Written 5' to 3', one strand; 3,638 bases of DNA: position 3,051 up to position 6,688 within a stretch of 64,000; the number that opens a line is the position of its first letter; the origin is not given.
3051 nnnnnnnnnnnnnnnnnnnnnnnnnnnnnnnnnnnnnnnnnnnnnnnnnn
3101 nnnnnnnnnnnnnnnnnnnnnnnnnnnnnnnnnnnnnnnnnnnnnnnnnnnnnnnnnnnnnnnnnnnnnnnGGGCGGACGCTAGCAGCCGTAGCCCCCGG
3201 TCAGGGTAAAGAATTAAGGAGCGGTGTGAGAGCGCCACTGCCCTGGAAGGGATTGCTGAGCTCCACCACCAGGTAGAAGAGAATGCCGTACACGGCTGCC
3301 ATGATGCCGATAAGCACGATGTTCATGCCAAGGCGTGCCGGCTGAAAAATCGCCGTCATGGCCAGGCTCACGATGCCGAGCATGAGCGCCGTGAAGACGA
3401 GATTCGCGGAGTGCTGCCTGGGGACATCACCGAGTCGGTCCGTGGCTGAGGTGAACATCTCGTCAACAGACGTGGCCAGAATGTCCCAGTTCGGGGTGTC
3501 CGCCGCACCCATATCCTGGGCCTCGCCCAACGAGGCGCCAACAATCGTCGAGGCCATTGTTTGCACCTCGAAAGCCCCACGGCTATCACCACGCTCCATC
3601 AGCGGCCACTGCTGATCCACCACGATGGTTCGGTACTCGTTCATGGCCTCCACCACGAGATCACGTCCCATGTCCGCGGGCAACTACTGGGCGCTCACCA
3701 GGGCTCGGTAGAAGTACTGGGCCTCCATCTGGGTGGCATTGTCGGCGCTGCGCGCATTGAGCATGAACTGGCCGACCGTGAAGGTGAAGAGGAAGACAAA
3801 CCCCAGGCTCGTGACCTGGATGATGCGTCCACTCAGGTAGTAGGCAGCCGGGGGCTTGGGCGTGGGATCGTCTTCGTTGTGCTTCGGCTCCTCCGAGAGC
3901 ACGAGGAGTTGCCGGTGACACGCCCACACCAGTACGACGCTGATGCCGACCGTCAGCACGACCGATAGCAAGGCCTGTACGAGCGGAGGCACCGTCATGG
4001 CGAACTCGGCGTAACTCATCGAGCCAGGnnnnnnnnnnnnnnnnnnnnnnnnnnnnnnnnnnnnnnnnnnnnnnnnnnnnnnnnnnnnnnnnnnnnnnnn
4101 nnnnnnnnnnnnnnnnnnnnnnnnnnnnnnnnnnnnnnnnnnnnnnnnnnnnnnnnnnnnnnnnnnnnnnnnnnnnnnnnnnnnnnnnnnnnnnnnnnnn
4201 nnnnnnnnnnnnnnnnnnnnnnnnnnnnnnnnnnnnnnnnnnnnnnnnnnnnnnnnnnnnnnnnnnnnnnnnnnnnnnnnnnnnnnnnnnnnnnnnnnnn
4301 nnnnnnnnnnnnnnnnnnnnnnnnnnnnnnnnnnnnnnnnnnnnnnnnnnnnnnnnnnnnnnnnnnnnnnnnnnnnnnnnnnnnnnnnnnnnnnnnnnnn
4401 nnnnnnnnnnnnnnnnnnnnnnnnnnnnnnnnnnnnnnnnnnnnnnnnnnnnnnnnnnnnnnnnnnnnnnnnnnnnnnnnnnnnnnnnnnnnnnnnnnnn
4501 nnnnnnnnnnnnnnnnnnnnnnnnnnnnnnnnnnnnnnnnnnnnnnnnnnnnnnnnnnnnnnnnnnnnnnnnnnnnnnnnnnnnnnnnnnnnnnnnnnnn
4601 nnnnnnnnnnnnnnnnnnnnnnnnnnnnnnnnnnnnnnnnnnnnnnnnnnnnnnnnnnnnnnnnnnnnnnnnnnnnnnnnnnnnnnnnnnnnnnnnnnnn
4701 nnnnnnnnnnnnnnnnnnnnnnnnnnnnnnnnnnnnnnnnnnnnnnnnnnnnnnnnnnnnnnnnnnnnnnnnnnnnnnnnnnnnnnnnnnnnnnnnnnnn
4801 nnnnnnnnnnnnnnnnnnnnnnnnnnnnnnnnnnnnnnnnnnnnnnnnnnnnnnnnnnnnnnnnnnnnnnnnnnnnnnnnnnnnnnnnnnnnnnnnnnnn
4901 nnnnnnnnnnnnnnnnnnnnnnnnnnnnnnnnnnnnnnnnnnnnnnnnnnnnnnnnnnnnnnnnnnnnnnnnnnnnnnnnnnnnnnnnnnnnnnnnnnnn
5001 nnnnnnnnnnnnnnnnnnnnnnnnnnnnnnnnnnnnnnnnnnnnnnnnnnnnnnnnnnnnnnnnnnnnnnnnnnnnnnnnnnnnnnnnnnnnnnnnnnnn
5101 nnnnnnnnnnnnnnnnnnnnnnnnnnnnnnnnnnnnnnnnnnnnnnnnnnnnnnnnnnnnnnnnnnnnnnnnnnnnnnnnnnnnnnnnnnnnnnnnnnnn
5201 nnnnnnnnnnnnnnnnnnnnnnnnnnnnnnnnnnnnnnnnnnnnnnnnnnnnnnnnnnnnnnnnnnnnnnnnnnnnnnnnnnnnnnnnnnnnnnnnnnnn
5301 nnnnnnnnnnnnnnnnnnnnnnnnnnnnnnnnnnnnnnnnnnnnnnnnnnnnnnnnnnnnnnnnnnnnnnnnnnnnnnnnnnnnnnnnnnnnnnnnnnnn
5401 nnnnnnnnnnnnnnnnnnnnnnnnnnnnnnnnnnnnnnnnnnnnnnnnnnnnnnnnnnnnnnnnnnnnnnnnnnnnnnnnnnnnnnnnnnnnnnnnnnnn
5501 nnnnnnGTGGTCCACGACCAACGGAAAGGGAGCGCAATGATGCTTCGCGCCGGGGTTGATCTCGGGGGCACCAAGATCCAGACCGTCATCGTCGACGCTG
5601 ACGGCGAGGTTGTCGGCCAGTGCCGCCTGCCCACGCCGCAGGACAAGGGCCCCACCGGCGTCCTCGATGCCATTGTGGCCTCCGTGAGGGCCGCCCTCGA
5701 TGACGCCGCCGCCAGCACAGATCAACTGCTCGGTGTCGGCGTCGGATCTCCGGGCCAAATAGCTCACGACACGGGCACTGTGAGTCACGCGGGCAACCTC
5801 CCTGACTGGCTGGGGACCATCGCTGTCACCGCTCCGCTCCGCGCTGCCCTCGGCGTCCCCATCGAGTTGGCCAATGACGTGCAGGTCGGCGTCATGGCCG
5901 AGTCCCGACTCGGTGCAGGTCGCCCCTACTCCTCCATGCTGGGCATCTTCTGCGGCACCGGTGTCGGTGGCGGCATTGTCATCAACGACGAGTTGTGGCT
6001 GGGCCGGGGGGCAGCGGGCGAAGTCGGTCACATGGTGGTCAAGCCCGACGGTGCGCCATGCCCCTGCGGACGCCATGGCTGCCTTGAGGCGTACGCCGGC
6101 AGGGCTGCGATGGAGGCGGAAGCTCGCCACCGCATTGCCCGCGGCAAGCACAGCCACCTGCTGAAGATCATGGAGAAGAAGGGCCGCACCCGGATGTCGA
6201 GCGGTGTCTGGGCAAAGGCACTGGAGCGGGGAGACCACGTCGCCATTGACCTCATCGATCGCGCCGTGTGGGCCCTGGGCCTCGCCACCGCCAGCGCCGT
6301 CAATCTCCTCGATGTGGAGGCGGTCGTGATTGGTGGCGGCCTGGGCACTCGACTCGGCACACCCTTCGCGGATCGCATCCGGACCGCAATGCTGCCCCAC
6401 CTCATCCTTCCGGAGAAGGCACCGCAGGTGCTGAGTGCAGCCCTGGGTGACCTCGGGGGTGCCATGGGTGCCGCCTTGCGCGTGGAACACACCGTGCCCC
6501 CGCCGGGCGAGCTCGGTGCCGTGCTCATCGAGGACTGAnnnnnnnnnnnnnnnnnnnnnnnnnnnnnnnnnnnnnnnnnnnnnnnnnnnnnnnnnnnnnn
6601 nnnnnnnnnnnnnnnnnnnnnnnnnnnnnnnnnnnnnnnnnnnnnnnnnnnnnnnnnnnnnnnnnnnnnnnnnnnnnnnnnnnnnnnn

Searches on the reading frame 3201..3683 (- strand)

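Call 82: search_protein_families(library=pfam, proteins=[window:3201-3683:-], max_evalue=0.001)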
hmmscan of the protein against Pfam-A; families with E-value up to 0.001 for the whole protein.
window:3201-3683:- (160 aa): 1 family
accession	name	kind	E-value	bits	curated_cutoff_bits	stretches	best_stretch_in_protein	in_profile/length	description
PF14023.12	Bestrophin-like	-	2.6e-13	50.5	32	1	12-153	90-228/232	Bestrophin-like domain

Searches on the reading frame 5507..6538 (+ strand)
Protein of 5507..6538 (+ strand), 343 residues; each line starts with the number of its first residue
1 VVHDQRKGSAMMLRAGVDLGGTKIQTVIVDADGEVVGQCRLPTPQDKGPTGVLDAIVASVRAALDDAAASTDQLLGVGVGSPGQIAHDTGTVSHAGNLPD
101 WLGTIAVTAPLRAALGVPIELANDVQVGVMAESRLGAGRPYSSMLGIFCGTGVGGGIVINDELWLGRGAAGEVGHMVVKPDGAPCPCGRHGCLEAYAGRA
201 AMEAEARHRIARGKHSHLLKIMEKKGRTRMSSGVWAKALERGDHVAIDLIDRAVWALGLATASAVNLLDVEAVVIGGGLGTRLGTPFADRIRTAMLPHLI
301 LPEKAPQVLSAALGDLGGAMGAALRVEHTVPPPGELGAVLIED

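Call 82: search_protein_families(library=pfam, proteins=[window:5507-6538:+], max_evalue=0.001)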
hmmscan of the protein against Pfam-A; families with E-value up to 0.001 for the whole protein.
window:5507-6538:+ (343 aa): 2 families
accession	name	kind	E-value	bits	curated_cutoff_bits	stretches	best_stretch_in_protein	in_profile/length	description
PF00480.26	ROK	-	7e-59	200.2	22.9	1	15-325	2-290/294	ROK family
PF01869.26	BcrAD_BadFG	-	0.00011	22.3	31.5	1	16-83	2-71/271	BadF/BadG/BcrA/BcrD ATPase family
